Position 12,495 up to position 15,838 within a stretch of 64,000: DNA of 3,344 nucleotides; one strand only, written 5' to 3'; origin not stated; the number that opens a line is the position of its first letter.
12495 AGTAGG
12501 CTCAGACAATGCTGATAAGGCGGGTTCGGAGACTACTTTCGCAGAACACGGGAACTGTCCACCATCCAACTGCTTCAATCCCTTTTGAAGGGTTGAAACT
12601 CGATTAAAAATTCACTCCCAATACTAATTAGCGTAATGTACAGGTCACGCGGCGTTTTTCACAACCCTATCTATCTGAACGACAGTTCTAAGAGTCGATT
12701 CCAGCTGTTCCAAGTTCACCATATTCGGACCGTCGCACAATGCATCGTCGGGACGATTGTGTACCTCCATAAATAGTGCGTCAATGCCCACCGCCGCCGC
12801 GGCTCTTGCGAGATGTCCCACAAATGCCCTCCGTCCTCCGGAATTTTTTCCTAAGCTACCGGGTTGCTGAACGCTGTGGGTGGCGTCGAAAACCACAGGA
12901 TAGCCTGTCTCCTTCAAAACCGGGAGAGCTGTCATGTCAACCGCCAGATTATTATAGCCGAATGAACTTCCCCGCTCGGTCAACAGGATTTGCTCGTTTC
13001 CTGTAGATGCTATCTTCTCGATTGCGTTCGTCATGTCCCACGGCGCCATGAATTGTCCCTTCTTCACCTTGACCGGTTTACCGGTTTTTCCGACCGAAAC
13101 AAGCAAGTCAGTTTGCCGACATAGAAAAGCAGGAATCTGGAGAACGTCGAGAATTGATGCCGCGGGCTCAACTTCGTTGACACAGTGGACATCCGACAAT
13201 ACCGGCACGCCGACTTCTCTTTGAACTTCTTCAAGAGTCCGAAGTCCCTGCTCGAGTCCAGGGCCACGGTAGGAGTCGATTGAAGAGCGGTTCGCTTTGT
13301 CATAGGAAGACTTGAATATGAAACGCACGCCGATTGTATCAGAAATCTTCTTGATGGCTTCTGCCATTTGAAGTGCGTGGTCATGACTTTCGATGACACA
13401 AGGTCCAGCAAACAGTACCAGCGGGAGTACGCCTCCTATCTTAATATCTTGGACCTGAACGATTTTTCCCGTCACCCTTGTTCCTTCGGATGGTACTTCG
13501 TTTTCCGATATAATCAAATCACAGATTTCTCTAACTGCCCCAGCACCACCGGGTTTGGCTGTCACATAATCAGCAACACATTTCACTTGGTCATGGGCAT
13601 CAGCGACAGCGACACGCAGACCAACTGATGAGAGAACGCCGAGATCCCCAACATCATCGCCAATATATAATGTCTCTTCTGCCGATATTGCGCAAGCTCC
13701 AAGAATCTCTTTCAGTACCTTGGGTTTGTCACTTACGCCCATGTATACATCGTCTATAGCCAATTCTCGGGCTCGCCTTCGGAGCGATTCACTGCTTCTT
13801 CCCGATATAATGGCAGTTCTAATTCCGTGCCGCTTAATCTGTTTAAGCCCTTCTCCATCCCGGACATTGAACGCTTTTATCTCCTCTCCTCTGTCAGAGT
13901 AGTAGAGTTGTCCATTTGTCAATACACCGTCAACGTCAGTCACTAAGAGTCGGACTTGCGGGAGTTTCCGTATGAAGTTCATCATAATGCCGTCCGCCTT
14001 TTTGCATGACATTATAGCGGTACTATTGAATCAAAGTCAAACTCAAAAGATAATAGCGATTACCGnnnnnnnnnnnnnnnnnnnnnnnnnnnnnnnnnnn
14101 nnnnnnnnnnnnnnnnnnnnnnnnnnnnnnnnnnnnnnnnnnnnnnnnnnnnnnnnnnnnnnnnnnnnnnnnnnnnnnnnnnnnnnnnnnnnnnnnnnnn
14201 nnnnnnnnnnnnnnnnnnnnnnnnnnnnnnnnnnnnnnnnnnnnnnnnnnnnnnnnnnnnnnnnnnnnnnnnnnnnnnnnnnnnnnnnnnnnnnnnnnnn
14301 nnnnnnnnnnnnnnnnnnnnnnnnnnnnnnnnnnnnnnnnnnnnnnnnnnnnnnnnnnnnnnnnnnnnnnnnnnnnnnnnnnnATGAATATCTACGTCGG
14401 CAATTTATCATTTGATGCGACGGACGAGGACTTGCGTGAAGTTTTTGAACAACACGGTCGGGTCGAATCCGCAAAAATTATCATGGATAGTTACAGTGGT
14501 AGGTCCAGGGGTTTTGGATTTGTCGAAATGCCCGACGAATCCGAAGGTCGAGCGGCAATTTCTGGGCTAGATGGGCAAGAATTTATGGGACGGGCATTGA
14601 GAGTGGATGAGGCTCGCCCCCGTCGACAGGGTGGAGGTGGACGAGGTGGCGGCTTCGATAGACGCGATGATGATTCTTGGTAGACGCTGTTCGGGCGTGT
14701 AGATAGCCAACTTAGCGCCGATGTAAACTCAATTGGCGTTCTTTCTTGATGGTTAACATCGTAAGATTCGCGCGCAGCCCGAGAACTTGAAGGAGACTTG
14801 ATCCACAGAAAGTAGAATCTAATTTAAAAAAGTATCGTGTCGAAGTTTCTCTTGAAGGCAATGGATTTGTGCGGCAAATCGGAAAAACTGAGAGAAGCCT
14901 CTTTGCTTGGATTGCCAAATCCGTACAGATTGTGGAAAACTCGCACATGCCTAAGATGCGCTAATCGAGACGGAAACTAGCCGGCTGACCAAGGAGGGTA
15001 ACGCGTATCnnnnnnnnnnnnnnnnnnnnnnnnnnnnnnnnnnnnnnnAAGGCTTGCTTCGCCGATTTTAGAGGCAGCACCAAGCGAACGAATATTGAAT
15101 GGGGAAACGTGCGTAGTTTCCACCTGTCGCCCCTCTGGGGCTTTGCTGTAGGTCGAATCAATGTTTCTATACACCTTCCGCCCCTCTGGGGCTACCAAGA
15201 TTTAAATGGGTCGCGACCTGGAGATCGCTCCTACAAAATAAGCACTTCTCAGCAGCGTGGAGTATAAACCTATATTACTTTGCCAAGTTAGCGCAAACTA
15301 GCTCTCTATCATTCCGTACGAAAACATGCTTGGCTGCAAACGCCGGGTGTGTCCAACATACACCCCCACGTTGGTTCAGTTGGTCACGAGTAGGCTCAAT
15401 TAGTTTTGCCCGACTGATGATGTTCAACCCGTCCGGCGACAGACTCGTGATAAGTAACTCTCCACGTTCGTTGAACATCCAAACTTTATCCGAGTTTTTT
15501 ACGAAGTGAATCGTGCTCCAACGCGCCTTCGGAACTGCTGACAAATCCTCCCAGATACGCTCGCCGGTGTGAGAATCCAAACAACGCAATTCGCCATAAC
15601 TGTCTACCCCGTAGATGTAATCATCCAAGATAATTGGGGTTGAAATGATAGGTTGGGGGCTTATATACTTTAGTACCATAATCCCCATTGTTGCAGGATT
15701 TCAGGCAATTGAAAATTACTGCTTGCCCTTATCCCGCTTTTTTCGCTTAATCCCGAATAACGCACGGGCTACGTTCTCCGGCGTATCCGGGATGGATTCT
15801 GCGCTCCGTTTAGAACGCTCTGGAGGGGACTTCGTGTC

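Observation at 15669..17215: Unknown cargo inside the IS element: secreted beta-repeat protein, small proteins, and a hairpin-regulated divergent promoter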

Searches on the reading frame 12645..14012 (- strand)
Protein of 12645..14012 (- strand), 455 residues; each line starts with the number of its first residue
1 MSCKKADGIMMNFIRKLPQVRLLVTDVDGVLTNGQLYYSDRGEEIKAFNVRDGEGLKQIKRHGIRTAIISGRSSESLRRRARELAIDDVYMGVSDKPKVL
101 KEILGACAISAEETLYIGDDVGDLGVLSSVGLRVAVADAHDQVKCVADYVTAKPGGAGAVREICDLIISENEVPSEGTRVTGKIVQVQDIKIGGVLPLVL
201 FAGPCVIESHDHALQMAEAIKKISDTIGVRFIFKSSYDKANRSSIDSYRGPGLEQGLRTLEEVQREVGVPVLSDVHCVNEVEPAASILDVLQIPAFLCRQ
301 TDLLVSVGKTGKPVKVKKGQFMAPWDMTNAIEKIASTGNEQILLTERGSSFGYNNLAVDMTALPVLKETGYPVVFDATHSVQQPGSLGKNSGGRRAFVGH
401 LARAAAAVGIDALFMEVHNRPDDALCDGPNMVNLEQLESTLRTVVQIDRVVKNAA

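Call 90: list_cluster_members(proteins=[window:12645-14012:-, window:14384-14683:+, window:19637-20662:-, window:7433-8671:+, window:46933-48204:+, window:48612-50330:+, window:5099-6094:+])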
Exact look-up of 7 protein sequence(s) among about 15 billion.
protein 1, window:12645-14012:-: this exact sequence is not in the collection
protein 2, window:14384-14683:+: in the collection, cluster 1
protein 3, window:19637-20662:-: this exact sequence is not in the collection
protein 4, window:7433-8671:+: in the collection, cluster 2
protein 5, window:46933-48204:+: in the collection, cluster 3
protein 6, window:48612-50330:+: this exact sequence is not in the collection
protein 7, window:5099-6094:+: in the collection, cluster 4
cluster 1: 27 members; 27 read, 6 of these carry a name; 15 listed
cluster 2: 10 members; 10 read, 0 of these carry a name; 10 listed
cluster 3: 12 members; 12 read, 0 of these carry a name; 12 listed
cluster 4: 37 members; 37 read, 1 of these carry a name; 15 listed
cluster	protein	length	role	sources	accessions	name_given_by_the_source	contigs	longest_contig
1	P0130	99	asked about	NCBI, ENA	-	-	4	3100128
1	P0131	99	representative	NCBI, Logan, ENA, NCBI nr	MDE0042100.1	MAG: RNA-binding protein [Candidatus Poribacteria bacterium] | RNA-binding protein [Candidatus Poribacteria bacterium]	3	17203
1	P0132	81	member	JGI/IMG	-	RNA recognition motif-containing protein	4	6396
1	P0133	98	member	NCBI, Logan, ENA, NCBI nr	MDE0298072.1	MAG: RNA-binding protein [Candidatus Poribacteria bacterium] | RNA-binding protein [Candidatus Poribacteria bacterium]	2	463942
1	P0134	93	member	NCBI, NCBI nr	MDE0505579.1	MAG: RNA-binding protein, partial [Candidatus Poribacteria bacterium] | RNA-binding protein [Candidatus Poribacteria bacterium]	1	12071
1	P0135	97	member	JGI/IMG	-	RNA recognition motif-containing protein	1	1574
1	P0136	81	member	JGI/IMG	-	RNA recognition motif-containing protein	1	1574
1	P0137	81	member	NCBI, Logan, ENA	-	-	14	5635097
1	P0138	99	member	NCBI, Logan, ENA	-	-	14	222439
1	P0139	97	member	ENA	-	-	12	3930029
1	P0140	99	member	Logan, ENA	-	-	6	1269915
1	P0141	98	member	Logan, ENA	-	-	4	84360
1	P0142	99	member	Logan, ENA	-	-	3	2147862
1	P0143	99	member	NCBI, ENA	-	-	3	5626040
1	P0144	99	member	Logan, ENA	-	-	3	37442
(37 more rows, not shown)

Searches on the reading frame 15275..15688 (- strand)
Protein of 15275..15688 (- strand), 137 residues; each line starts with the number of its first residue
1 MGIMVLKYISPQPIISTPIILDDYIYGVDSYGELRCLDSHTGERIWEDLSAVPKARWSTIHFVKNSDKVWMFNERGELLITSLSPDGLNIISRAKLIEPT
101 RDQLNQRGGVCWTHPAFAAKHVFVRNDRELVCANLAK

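Call 4: search_protein_families(library=pfam, proteins=[window:15275-15688:-], max_evalue=1)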
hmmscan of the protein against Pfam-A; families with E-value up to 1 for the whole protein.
window:15275-15688:- (137 aa): 3 families
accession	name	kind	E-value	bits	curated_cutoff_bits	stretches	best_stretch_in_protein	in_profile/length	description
PF13360.13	PQQ_2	-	0.00011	22.4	27.6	1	11-134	62-185/233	Outer membrane protein assembly factor BamB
PF13570.13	Beta-prop_ACSF4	-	0.014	15.3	133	1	7-78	170-238/329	Beta-alanine-activating enzyme, beta-propeller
PF01011.28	PQQ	-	0.023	13.8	26.7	1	16-50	51-85/595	Glucose/ethanol/alcohol dehydrogenase, beta-propeller domain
